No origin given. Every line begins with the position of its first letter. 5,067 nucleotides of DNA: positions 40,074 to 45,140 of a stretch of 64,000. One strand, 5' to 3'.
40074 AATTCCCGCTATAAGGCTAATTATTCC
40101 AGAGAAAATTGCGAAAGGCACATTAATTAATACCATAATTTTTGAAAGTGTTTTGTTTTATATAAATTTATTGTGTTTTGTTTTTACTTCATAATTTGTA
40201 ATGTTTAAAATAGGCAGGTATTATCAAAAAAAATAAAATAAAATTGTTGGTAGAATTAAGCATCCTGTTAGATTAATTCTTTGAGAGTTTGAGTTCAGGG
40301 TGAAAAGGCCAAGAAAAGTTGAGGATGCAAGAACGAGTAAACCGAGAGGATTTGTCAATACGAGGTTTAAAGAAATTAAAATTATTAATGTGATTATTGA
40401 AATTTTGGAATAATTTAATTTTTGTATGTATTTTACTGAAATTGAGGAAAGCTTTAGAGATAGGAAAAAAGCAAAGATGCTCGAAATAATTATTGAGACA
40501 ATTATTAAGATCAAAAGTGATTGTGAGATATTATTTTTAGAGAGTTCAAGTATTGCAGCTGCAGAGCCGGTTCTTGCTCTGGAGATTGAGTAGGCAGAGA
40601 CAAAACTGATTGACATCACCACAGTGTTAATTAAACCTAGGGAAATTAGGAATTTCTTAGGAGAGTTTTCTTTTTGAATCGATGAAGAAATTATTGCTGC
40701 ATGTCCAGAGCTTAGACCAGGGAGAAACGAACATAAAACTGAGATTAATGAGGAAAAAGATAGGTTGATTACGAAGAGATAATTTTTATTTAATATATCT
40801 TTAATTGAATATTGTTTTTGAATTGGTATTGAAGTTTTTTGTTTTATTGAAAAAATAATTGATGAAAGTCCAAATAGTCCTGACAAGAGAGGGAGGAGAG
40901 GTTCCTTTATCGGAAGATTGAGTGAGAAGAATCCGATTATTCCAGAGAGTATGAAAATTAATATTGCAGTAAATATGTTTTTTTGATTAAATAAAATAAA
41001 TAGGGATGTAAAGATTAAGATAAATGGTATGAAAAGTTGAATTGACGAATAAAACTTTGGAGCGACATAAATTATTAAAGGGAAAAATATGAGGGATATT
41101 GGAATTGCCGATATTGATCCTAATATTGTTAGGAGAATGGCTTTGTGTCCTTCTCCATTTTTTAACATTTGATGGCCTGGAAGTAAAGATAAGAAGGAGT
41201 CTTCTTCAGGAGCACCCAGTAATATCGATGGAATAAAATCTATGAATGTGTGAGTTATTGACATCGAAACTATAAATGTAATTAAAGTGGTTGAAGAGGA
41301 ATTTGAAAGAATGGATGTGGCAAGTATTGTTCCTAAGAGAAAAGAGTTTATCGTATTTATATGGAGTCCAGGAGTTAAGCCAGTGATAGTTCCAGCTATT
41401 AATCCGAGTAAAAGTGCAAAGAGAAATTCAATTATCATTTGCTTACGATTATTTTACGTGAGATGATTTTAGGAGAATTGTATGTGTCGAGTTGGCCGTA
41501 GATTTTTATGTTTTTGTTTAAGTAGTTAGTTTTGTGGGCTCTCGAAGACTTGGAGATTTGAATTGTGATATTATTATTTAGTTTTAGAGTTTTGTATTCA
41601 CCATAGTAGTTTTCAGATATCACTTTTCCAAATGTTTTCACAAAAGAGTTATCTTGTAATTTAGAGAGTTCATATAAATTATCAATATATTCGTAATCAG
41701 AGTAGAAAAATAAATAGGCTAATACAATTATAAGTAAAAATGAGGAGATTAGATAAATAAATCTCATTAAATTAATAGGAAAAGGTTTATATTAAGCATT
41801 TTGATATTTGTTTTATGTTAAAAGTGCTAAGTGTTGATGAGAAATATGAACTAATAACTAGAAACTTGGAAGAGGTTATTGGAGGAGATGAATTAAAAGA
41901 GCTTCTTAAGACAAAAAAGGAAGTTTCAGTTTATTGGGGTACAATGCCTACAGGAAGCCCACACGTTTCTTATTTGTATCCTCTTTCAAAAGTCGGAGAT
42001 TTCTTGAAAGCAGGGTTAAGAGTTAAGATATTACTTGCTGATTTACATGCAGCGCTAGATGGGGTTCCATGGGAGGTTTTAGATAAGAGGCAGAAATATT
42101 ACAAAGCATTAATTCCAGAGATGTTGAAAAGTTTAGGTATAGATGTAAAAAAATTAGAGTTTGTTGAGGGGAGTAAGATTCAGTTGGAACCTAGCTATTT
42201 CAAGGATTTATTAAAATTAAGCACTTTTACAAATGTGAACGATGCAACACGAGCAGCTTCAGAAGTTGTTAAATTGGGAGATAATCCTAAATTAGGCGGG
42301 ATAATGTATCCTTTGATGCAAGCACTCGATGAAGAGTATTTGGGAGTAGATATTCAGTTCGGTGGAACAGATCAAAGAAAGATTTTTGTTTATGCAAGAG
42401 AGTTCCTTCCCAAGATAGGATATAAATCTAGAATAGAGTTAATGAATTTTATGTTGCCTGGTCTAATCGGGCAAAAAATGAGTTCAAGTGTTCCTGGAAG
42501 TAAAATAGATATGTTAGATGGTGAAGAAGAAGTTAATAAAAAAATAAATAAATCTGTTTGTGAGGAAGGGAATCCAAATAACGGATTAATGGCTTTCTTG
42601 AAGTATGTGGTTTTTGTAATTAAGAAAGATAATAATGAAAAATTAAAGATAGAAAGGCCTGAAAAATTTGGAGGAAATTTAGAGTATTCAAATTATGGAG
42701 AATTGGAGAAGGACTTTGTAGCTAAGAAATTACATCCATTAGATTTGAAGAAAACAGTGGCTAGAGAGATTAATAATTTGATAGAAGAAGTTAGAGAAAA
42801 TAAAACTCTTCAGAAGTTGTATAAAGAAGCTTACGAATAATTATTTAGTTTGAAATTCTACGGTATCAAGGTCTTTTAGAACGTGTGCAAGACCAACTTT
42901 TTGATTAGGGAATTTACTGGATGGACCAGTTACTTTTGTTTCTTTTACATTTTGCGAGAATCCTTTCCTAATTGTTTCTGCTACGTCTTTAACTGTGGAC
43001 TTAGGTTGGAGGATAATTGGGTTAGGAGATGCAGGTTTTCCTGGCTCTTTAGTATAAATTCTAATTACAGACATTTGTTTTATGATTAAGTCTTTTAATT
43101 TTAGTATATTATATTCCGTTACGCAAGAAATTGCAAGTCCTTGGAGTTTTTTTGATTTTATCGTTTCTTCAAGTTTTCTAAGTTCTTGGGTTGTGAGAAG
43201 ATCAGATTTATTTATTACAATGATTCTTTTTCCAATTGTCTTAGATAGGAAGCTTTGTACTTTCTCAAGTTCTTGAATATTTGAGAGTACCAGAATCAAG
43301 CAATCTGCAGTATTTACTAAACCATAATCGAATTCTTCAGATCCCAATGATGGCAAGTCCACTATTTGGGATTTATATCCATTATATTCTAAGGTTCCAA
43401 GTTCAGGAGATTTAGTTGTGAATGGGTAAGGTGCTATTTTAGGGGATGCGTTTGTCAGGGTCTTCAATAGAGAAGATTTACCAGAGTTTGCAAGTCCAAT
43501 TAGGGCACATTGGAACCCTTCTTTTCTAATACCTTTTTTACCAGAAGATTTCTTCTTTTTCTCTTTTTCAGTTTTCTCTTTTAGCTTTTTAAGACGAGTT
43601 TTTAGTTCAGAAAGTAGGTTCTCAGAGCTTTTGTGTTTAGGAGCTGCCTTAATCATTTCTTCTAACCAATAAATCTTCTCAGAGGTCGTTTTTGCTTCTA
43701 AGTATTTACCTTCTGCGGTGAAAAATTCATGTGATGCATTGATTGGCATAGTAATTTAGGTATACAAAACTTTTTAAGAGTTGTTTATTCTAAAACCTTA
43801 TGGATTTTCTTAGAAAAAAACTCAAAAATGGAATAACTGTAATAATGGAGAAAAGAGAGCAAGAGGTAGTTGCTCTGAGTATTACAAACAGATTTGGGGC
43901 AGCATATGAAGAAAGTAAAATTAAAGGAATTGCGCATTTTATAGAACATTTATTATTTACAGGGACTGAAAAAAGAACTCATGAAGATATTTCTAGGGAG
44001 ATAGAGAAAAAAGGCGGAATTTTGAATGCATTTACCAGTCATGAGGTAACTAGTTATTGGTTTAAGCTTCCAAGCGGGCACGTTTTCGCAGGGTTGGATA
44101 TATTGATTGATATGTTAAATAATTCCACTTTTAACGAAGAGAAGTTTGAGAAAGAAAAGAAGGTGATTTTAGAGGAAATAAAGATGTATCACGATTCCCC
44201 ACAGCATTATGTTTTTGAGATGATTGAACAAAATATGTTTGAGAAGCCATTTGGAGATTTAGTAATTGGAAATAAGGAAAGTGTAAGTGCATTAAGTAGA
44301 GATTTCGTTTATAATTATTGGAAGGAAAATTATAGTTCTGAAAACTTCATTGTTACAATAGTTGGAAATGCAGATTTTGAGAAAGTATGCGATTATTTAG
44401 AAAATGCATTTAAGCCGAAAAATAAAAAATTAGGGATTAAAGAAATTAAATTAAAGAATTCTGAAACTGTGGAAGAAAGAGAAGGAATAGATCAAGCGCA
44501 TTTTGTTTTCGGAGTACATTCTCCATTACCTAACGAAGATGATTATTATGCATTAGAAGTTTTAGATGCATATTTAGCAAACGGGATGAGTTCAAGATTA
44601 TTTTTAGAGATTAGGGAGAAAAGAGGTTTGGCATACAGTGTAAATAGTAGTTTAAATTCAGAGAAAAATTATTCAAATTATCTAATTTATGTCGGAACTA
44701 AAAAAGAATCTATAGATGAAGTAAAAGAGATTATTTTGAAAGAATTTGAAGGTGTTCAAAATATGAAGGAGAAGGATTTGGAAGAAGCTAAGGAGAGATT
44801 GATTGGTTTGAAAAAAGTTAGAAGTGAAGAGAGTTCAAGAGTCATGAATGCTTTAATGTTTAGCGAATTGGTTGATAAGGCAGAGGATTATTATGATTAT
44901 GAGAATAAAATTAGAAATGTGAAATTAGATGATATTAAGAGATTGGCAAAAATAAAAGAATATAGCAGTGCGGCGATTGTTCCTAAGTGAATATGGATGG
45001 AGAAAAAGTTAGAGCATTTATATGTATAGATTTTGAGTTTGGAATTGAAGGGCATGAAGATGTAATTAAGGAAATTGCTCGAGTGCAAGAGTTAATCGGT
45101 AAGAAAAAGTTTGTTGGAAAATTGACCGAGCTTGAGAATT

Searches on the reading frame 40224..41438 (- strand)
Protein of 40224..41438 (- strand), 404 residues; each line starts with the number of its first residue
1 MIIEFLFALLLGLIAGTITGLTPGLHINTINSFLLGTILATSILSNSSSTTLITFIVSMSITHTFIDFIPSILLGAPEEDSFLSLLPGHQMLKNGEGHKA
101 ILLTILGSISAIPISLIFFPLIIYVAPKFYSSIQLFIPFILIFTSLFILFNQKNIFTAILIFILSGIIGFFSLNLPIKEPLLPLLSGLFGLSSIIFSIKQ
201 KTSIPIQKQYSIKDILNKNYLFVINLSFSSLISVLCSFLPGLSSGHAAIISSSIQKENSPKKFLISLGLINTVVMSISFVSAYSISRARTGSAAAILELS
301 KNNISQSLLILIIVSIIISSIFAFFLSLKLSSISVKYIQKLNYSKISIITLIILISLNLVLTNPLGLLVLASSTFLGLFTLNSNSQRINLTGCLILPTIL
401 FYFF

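Call 24: search_protein_families(library=pfam, proteins=[window:40224-41438:-], max_evalue=0.001)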
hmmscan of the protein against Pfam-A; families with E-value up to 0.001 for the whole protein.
window:40224-41438:- (404 aa): 1 family
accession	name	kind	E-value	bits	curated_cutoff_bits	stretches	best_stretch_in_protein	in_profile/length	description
PF01970.21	TctA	-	7.8e-48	163.6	28.9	1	6-387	1-418/423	Tripartite tricarboxylate transporter TctA family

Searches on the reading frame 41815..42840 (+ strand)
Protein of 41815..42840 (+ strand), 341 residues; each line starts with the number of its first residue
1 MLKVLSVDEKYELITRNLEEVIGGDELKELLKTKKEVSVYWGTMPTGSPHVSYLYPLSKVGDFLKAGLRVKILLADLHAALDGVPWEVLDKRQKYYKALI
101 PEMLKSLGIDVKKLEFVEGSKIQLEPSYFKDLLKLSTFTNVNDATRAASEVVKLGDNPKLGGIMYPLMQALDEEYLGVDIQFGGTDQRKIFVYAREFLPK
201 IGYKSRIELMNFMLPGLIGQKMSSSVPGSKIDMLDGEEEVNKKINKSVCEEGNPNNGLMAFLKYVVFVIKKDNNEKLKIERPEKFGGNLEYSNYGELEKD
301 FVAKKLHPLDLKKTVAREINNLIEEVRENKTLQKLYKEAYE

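Call 38: search_protein_families(library=pfam, proteins=[window:41815-42840:+], max_evalue=0.0001)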
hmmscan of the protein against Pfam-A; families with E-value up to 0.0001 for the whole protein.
window:41815-42840:+ (341 aa): 1 family
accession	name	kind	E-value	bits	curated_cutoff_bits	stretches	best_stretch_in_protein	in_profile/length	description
PF00579.31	tRNA-synt_1b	-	2.8e-57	194.7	21.1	1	34-322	3-290/292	tRNA synthetases class I (W and Y)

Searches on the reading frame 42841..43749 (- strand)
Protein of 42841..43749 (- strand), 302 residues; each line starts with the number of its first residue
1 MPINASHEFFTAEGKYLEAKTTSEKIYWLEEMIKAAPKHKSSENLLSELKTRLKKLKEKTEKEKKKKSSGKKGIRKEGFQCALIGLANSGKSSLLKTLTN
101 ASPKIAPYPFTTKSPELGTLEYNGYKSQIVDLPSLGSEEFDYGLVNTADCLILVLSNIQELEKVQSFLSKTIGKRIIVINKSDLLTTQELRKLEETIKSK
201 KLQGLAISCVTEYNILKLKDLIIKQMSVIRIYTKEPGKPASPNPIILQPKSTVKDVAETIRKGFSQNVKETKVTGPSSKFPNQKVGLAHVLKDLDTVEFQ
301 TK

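Call 38: search_protein_families(library=pfam, proteins=[window:42841-43749:-], max_evalue=0.0001)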
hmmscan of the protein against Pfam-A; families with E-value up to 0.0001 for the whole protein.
window:42841-43749:- (302 aa): 6 families
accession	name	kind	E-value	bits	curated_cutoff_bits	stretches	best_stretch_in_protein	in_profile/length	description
PF01926.29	MMR_HSR1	-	3.2e-17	63.1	21.9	1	81-181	2-113/113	50S ribosome-binding GTPase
PF02421.24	FeoB_N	-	7.1e-09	35.8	27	1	80-134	2-56/156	Ferrous iron transport protein B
PF02824.27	TGS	-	5.5e-08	33.2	22.2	1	229-299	1-58/60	TGS domain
PF03193.22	RsgA_GTPase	-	2.1e-05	24.9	30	0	159-229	40-111/174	RsgA GTPase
PF00009.33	GTP_EFTU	-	2.3e-05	24.5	26.5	0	119-223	63-183/188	Elongation factor Tu GTP binding domain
PF16897.10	MMR_HSR1_Xtn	-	6.4e-05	23.3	35.2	0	174-226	57-104/106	C-terminal region of MMR_HSR1 domain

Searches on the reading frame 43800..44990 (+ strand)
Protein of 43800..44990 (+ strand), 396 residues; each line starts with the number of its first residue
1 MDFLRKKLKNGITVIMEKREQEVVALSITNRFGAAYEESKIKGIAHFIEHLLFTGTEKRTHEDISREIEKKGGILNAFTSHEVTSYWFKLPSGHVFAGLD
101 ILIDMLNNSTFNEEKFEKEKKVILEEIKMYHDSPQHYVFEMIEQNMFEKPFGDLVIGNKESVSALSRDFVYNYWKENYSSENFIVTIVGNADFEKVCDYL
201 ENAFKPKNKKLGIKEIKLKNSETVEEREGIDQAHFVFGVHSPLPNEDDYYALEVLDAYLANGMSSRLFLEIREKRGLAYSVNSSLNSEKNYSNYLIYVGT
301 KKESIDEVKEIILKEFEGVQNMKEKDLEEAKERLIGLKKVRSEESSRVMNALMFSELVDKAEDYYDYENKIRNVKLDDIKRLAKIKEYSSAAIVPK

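Call 24: search_protein_families(library=pfam, proteins=[window:43800-44990:+], max_evalue=0.001)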
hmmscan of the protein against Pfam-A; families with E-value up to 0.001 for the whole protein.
window:43800-44990:+ (396 aa): 3 families
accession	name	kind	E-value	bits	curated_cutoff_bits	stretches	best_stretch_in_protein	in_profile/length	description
PF05193.26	Peptidase_M16_C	-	2.4e-35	122.5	23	1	165-334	2-181/181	Peptidase M16 inactive domain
PF00675.25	Peptidase_M16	-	3e-35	121.7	22.3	1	14-150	2-140/149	Insulinase (Peptidase family M16)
PF22456.1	PqqF-like_C_4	-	0.00046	20.7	27.5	0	259-341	2-88/100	PQQ synthase PqqF-like, C-terminal lobe domain 4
